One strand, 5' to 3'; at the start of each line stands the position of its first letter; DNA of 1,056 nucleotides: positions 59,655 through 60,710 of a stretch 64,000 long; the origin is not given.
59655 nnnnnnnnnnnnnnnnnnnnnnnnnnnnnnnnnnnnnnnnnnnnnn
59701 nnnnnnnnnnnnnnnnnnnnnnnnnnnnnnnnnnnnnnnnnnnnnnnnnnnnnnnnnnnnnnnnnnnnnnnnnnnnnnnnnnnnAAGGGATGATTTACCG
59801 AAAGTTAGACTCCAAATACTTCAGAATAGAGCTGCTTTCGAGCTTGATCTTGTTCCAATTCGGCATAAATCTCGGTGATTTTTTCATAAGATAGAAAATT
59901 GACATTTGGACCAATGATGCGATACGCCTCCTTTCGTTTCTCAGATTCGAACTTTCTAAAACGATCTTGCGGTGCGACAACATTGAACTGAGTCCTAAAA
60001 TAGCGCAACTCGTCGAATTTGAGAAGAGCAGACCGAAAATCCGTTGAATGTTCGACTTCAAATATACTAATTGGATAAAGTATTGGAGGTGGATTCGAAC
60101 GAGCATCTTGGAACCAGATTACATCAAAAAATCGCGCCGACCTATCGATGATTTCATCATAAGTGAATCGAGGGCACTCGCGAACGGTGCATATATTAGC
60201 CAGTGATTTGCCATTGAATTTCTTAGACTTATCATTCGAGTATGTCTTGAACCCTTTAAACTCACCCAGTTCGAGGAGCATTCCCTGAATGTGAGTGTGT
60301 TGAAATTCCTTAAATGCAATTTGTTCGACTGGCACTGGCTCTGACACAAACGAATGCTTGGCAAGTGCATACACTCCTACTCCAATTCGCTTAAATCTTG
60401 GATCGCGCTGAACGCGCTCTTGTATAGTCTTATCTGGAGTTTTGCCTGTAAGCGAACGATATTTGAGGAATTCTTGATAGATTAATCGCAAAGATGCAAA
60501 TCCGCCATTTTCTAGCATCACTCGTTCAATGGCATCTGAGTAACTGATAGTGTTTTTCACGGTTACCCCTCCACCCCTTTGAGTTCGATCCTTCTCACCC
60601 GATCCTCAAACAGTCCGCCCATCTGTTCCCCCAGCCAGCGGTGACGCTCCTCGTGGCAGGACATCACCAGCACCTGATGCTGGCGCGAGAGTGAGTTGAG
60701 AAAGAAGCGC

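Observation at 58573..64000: SbcC/YhaN-like ATPase and Mre11/YhaO-like nuclease separated and flanked by low-GC nuclease-like genes: a possible defence/repair hotspot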

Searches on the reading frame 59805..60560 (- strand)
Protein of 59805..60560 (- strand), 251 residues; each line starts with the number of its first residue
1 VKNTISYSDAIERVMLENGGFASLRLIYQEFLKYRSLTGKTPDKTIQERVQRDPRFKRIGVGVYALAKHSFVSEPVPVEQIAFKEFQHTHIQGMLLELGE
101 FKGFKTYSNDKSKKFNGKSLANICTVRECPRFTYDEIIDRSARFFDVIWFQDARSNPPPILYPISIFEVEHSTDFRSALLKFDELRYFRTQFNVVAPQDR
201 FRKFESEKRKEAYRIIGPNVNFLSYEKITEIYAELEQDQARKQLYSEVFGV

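Call 9: search_protein_families(library=pfam, proteins=[window:59805-60560:-], max_evalue=0.1)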
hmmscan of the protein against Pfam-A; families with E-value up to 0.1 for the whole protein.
window:59805-60560:- (251 aa): 0 families

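Call 10: search_protein_families(library=padloc, proteins=[window:59805-60560:-], max_evalue=0.1)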
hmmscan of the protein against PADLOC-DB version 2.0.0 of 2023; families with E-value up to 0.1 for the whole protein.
window:59805-60560:- (251 aa): 1 family
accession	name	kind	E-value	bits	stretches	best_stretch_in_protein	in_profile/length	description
PDLC03534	REase_II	-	5.1e-05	20.5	1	87-233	177-325/351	Type II restriction enzyme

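Call 11: search_protein_families(library=ncbifam, proteins=[window:59805-60560:-], max_evalue=0.1)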
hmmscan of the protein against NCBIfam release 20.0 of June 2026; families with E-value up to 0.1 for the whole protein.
window:59805-60560:- (251 aa): 0 families

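Call 12: find_encoding_contigs(protein=window:59805-60560:-, flank=10000, max_places=6)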
Protein window:59805-60560:- (251 aa): 3 contigs read that carry it; 2 places shown.
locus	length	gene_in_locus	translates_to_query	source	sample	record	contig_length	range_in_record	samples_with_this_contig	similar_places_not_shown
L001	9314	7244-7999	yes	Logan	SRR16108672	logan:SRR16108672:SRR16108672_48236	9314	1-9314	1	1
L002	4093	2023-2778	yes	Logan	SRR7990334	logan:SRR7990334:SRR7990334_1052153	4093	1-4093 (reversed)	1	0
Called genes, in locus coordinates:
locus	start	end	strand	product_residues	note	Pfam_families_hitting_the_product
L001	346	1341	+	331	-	PF01145:Band_7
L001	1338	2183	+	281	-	PF01145:Band_7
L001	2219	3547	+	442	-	PF01555:N6_N4_Mtase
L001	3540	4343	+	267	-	-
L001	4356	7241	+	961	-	PF13476:AAA_23, PF13514:AAA_27 (weak)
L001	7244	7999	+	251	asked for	PF27126:NmeDI_C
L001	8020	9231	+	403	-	PF00149:Metallophos, PF12850:Metallophos_2 (weak)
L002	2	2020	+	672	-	?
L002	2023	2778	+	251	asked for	PF27126:NmeDI_C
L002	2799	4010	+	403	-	PF00149:Metallophos, PF12850:Metallophos_2 (weak)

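Call 13: search_protein_families(library=phrogs, proteins=[window:59805-60560:-], max_evalue=0.01)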
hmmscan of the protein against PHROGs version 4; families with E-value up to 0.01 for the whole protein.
window:59805-60560:- (251 aa): 0 families

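Call 17: find_homologous_proteins(query=window:59805-60560:-)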
Query window:59805-60560:- (251 aa): 489 proteins with E <= 0.001 among 677 candidates; the best 120 are listed.
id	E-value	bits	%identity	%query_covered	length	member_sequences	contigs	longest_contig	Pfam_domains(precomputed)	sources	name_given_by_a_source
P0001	6.9e-164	561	100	100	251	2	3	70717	PF27126.1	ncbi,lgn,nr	ncbi:MAG: hypothetical protein FJY67_00575 [Calditrichaeota bacterium]|nr:hypothetical protein [Cald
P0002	5.5e-68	247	51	98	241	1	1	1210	PF27126.1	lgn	-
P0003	1.3e-67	246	53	98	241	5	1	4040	PF27126.1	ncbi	-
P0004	3.3e-67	245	51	98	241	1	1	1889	PF27126.1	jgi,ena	-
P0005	4.7e-67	244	51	98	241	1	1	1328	PF27126.1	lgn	-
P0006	8.2e-67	243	52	92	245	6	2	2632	PF27126.1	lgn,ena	-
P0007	2.0e-66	242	52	92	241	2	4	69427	PF27126.1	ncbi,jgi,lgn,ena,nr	ncbi:MAG TPA: hypothetical protein HPP87_07645 [Planctomycetes bacterium]|nr:hypothetical protein [P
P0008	4.2e-66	241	54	92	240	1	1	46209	PF27126.1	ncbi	-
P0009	8.0e-66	240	52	94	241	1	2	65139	PF27126.1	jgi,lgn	-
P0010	8.1e-66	240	52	92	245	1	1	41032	PF27126.1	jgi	-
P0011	1.3e-64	236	49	97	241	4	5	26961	PF27126.1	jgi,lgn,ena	-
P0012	1.6e-64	236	51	94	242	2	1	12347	PF27126.1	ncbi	ncbi:MAG: hypothetical protein ACR2N3_15700 [Pyrinomonadaceae bacterium]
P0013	1.6e-64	236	50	96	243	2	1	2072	PF27126.1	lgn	-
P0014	2.2e-64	235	53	94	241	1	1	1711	PF27126.1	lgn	-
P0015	2.5e-64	235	51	92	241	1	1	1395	PF27126.1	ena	-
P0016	4.2e-64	234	51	92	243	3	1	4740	PF27126.1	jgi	-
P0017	1.1e-63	233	50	93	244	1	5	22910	PF27126.1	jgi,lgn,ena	-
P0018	1.4e-63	233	52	92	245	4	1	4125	PF27126.1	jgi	jgi:hypothetical protein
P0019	2.1e-63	232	51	94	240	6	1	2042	PF27126.1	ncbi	-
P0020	4.6e-63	231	51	92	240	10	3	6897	PF27126.1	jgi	-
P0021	5.5e-63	231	49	96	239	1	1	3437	PF27126.1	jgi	-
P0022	1.6e-62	229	50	92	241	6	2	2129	PF27126.1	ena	-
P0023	2.3e-62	229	49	94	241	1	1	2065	PF27126.1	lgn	-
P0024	2.7e-62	228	51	92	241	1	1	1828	PF27126.1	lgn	-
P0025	2.9e-62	228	49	94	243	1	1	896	PF27126.1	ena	-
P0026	3.0e-62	228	49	92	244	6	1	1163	PF27126.1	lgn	-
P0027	3.2e-62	228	50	97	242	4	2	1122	PF27126.1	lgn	-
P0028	4.7e-62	228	50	95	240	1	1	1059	PF27126.1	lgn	-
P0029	4.8e-62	228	52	91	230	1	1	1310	PF27126.1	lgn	-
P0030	1.4e-61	226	49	95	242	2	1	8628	PF27126.1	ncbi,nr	ncbi:MAG: hypothetical protein N2559_07800 [Anaerolineae bacterium]|nr:hypothetical protein [Anaerol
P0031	3.0e-61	225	49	94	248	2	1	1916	PF27126.1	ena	-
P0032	9.1e-61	223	51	92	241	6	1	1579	PF27126.1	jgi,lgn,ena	-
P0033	9.8e-61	223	50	94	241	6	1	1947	PF27126.1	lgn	-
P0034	1.0e-60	223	51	92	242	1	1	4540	PF27126.1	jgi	jgi:hypothetical protein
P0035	1.0e-60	223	49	95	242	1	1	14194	PF27126.1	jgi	jgi:hypothetical protein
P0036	1.5e-60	223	49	93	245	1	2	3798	PF27126.1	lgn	-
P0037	1.8e-60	223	48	95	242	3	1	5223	PF27126.1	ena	-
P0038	2.4e-60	222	50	91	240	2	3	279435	PF27126.1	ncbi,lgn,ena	-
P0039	8.7e-60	220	50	94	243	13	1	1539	PF27126.1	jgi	jgi:hypothetical protein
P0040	1.0e-59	220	53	81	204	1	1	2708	PF27126.1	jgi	jgi:hypothetical protein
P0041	1.2e-59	220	47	97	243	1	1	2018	PF27126.1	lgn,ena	-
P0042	1.4e-59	220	48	97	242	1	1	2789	PF27126.1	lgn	-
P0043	1.8e-59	219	50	90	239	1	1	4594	PF27126.1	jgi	jgi:hypothetical protein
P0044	3.5e-59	218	49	91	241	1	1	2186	PF27126.1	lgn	-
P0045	4.9e-59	218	49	92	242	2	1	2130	PF27126.1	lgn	-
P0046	5.4e-59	218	50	88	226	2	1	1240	PF27126.1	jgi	-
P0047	1.9e-58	216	47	92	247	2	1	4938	PF27126.1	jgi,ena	-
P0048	2.3e-58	216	50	93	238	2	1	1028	PF27126.1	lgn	-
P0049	7.3e-58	214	47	91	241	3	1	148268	PF27126.1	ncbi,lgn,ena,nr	ncbi:MAG: hypothetical protein J6M43_07965 [Neisseriaceae bacterium]|nr:hypothetical protein [Neisse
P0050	7.5e-58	214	48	91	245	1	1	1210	PF27126.1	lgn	-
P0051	1.5e-57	213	48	94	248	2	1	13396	PF27126.1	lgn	-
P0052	1.5e-57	213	48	92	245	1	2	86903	PF27126.1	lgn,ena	-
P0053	1.7e-57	213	49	93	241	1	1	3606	PF27126.1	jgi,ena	-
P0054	1.8e-57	213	49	92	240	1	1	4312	PF27126.1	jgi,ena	-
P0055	2.2e-57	212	49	92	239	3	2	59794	PF27126.1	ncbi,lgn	-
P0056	2.8e-57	212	47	94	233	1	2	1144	PF27126.1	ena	-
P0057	5.0e-57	211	48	92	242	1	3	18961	PF27126.1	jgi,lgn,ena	-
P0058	5.9e-57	211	48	91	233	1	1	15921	PF27126.1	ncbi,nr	ncbi:hypothetical protein SPONN_2046 [uncultured Candidatus Thioglobus sp.]|nr:hypothetical protein 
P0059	7.1e-57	211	48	91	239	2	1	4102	PF27126.1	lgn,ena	-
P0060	7.7e-57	211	50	91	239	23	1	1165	PF27126.1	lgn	-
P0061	1.3e-56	210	48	94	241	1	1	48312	PF27126.1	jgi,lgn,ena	-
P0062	1.3e-56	210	47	91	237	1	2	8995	PF27126.1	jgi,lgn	-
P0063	1.6e-56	210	47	94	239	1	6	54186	PF27126.1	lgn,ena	-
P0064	2.9e-56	209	48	92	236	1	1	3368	PF27126.1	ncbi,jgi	ncbi:MAG: hypothetical protein ACYTBJ_22630 [Planctomycetota bacterium]|jgi:hypothetical protein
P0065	3.4e-56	209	49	90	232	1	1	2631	PF27126.1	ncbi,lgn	-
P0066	3.7e-56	208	49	91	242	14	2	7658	PF27126.1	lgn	-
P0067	5.0e-56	208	49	91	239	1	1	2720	PF27126.1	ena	-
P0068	5.1e-56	208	48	94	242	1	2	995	PF27126.1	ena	-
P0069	6.6e-56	208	49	91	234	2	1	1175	PF27126.1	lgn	-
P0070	7.0e-56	208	49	91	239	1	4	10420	PF27126.1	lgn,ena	-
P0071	8.5e-56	207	44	94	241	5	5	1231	PF27126.1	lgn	-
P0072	8.9e-56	207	47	93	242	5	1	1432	PF27126.1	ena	-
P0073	9.1e-56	207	47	90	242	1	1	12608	PF27126.1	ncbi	-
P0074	9.5e-56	207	47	92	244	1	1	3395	PF27126.1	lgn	-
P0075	1.1e-55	207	46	93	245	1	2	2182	PF27126.1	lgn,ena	-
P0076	1.2e-55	207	46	91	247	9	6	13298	PF27126.1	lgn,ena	-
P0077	1.3e-55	207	46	92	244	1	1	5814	PF27126.1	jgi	jgi:hypothetical protein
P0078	1.5e-55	206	48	93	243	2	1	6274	PF27126.1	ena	-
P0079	1.5e-55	206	46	92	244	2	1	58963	PF27126.1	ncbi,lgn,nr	ncbi:hypothetical protein FACS1894178_0450 [Bacteroidia bacterium]|nr:hypothetical protein FACS18941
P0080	1.7e-55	206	49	91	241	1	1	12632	PF27126.1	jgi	jgi:hypothetical protein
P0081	2.1e-55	206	51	91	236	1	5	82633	PF27126.1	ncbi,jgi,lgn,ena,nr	ncbi:MAG: hypothetical protein IJ756_05050 [Paludibacteraceae bacterium]|nr:hypothetical protein [Pa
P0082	2.1e-55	206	48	93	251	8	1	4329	PF27126.1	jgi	-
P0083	2.2e-55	206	50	92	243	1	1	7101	PF27126.1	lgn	-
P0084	2.3e-55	206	46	91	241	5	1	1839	PF27126.1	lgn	-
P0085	2.9e-55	205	47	91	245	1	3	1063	PF27126.1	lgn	-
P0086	3.2e-55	205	47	93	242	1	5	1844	PF27126.1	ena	-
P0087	3.4e-55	205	47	92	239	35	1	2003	PF27126.1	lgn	-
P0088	4.1e-55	205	47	93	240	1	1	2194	PF27126.1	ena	-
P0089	4.1e-55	205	49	91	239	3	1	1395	PF27126.1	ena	-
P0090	4.2e-55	205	49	91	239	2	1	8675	PF27126.1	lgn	-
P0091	4.5e-55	205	49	92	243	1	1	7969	PF27126.1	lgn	-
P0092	4.6e-55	205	48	93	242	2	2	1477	PF27126.1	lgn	-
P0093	4.7e-55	205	47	92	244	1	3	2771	PF27126.1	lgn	-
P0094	5.1e-55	205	49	91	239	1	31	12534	PF27126.1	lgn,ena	-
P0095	5.2e-55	205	47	93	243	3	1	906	PF27126.1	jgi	-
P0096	5.3e-55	205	44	91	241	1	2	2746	PF27126.1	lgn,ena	-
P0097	5.6e-55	205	47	92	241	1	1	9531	PF27126.1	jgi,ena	-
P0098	5.6e-55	205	48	91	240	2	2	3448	PF27126.1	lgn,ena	-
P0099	6.4e-55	204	49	91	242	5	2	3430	PF27126.1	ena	-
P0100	7.1e-55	204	49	91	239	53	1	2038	PF27126.1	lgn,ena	-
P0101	8.0e-55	204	47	92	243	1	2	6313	PF27126.1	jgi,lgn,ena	-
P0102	8.4e-55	204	48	91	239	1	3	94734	PF27126.1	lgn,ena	-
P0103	8.8e-55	204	49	91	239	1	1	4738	PF27126.1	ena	-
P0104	9.6e-55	204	50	92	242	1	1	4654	PF27126.1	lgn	-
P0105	1.0e-54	204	48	94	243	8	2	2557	PF27126.1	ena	-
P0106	1.0e-54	204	47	92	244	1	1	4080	PF27126.1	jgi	jgi:hypothetical protein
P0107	1.1e-54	204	48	93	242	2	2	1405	PF27126.1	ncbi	-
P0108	1.1e-54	204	48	96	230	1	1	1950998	PF27126.1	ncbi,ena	-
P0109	1.1e-54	204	48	95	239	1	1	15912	PF27126.1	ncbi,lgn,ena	-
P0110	1.2e-54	203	48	92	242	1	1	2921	PF27126.1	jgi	-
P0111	1.3e-54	203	49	89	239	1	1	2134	PF27126.1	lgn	-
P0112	1.3e-54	203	47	92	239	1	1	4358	PF27126.1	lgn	-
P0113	1.4e-54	203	46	94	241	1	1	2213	PF27126.1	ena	-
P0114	1.5e-54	203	48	93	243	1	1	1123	PF27126.1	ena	-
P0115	1.5e-54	203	48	91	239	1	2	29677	PF27126.1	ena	-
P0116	1.5e-54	203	48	90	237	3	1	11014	PF27126.1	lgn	-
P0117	1.5e-54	203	47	91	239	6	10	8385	PF27126.1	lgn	-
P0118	1.6e-54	203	48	94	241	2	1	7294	PF27126.1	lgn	-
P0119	1.7e-54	203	48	91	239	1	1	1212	PF27126.1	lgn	-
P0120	1.7e-54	203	49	91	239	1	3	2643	PF27126.1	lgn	-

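Call 18: find_encoding_contigs(protein=P0007, flank=6000, max_places=3)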
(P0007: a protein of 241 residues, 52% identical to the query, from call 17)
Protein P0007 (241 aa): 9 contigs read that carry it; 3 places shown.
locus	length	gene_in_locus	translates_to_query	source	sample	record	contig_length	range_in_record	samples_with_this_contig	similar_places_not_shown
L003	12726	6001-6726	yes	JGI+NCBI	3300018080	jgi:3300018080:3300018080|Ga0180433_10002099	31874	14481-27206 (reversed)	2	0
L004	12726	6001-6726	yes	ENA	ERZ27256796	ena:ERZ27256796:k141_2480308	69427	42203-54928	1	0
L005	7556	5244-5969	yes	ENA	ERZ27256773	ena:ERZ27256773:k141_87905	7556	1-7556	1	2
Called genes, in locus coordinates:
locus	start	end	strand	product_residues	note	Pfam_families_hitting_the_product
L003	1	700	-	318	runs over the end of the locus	PF04041:Glyco_hydro_130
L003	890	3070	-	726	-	PF00664:ABC_membrane, PF02463:SMC_N (faint), PF00005:ABC_tran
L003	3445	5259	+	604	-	PF02683:DsbD_TM, PF13899:Thioredoxin_7 (weak)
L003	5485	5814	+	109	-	-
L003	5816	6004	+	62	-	-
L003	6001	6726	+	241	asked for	PF27126:NmeDI_C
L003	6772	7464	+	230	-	PF00730:HhH-GPD, PF00633:HHH (weak), PF10576:EndIII_4Fe-2S (weak)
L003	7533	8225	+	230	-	PF18306:LDcluster4, PF03641:Lysine_decarbox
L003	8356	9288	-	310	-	PF02540:NAD_synthase (weak), PF00958:GMP_synt_C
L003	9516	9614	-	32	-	-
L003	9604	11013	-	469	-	PF00884:Sulfatase, PF01663:Phosphodiest (faint), PF16347:SGSH_C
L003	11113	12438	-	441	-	PF13360:PQQ_2, PF13570:Beta-prop_ACSF4 (faint)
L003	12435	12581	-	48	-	-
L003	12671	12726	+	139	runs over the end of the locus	-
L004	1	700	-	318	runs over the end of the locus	PF04041:Glyco_hydro_130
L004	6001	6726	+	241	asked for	PF27126:NmeDI_C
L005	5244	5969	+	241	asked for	PF27126:NmeDI_C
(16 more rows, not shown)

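Call 19: find_encoding_contigs(protein=P0038, flank=6000, max_places=3)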
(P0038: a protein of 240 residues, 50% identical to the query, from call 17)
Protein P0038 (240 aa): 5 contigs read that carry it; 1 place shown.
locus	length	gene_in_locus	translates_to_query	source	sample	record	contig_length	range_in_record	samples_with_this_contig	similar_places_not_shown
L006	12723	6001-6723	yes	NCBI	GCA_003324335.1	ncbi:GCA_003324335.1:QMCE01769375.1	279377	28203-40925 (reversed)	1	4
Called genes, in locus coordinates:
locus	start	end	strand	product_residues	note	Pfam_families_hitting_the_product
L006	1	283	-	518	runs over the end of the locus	PF01035:DNA_binding_1, PF02550:AcetylCoA_hydro, PF13336:AcetylCoA_hyd_C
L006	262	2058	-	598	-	PF02837:Glyco_hydro_2_N, PF22666:Glyco_hydro_2_N2 (weak), PF00703:Glyco_hydro_2 (weak), PF02836:Glyco_hydro_2_C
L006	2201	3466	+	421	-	PF01943:Polysacc_synt, PF13440:Polysacc_synt_3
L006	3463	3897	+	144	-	PF00692:dUTPase, PF22769:DCD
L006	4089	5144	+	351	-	PF13177:DNA_pol3_delta2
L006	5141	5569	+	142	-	PF01288:HPPK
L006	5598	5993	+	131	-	-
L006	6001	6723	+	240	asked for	PF27126:NmeDI_C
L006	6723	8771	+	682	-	PF13205:Big_5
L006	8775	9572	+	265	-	PF13568:OMP_b-brl_2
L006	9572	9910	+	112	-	PF02033:RBFA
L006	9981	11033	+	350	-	PF12704:MacB_PCD (faint), PF02687:FtsX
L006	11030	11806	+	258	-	-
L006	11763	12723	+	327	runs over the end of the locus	PF01979:Amidohydro_1 (weak)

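Call 20: find_encoding_contigs(protein=P0049, flank=6000, max_places=3)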
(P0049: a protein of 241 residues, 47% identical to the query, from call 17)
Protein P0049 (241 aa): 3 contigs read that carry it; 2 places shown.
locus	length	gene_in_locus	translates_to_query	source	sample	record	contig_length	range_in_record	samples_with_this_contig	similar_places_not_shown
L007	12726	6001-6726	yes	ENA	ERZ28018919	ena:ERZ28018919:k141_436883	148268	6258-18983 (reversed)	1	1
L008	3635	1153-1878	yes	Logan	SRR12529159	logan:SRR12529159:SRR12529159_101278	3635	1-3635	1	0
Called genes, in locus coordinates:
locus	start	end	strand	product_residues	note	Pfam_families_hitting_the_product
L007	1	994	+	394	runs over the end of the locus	PF00202:Aminotran_3, PF00155:Aminotran_1_2 (weak)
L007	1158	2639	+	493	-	PF20695:UbiD_N, PF01977:UbiD, PF20696:UbiD_C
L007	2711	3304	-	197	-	PF00475:IGPD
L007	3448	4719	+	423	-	PF02844:GARS_N, PF01071:GARS_A, PF02222:ATP-grasp (faint), PF02843:GARS_C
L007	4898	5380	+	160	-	PF01575:MaoC_dehydratas, PF13452:FAS1_DH_region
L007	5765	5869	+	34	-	-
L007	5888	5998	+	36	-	-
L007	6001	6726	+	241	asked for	PF27126:NmeDI_C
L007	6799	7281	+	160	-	-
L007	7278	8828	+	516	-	PF01078:Mg_chelatase (faint), PF02463:SMC_N (weak), PF13555:AAA_29 (faint), PF00005:ABC_tran, PF08352:oligo_HPY (weak), PF02463:SMC_N (weak), PF00005:ABC_tran, PF13304:AAA_21 (weak), +9 more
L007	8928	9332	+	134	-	PF14903:WG_beta_rep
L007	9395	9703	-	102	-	PF00462:Glutaredoxin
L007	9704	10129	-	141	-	PF10722:YbjN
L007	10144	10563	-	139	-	PF10722:YbjN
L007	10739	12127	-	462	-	PF00209:SNF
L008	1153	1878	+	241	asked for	PF27126:NmeDI_C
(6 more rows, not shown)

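Call 32: find_encoding_contigs(protein=P0108, flank=6000, max_places=2)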
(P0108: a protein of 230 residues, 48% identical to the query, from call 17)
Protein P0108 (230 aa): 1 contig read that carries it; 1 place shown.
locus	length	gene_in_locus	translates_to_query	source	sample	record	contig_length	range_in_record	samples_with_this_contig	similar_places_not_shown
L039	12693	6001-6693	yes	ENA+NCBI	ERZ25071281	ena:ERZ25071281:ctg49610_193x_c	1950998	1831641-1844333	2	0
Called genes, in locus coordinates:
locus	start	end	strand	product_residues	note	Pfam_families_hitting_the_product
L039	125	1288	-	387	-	PF02028:BCCT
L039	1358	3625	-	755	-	PF13620:CarboxypepD_reg (weak)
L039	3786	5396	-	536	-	PF00732:GMC_oxred_N, PF00890:FAD_binding_2 (faint), PF07992:Pyr_redox_2 (faint), PF05199:GMC_oxred_C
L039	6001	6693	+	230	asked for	PF27126:NmeDI_C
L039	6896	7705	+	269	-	PF01513:NAD_kinase, PF20143:NAD_kinase_C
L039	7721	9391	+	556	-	PF02463:SMC_N, PF13476:AAA_23, PF13304:AAA_21 (faint)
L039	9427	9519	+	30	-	-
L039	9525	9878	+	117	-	PF03899:ATP-synt_I (weak)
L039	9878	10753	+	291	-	PF00119:ATP-synt_A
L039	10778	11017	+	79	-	PF00137:ATP-synt_C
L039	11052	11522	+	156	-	PF00430:ATP-synt_B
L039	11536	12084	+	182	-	PF00213:OSCP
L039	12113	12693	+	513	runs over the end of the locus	PF02874:ATP-synt_ab_N, PF00006:ATP-synt_ab, PF00306:ATP-synt_ab_C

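Call 33: find_encoding_contigs(protein=P0081, flank=6000, max_places=2)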
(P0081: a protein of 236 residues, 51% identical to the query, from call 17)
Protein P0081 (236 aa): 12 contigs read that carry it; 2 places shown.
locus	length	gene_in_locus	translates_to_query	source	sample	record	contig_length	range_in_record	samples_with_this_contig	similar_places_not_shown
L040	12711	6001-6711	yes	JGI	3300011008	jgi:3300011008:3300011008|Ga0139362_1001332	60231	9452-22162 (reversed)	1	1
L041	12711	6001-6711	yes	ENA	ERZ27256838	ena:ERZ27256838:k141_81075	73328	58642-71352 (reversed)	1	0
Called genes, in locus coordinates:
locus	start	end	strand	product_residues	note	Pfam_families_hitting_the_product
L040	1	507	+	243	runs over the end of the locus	PF01553:Acyltransferase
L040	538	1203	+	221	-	PF00574:CLP_protease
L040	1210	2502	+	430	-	PF00493:MCM, PF01078:Mg_chelatase (faint), PF05496:RuvB_N (weak), PF00004:AAA, PF07724:AAA_2, PF07728:AAA_5 (weak), PF13401:AAA_22 (weak), PF10431:ClpB_D2-small, +1 more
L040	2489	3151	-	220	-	PF14093:DUF4271 (faint)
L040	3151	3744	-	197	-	PF18306:LDcluster4, PF03641:Lysine_decarbox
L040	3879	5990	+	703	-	PF00133:tRNA-synt_1, PF09334:tRNA-synt_1g, PF19303:Anticodon_3, PF08264:Anticodon_1 (faint), PF01588:tRNA_bind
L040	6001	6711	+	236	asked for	PF27126:NmeDI_C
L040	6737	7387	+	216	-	PF01712:dNK, PF02223:Thymidylate_kin (faint)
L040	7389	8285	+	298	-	PF02899:Phage_int_SAM_1, PF13495:Phage_int_SAM_4 (weak), PF00589:Phage_integrase, PF22823:MrpR_C_cat (weak)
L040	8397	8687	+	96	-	PF02482:Ribosomal_S30AE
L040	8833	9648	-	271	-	PF16738:CBM26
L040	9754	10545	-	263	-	PF13568:OMP_b-brl_2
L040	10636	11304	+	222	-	PF11967:RecO_N, PF02565:RecO_C (faint)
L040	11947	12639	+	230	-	-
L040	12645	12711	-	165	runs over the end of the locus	-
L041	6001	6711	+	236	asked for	PF27126:NmeDI_C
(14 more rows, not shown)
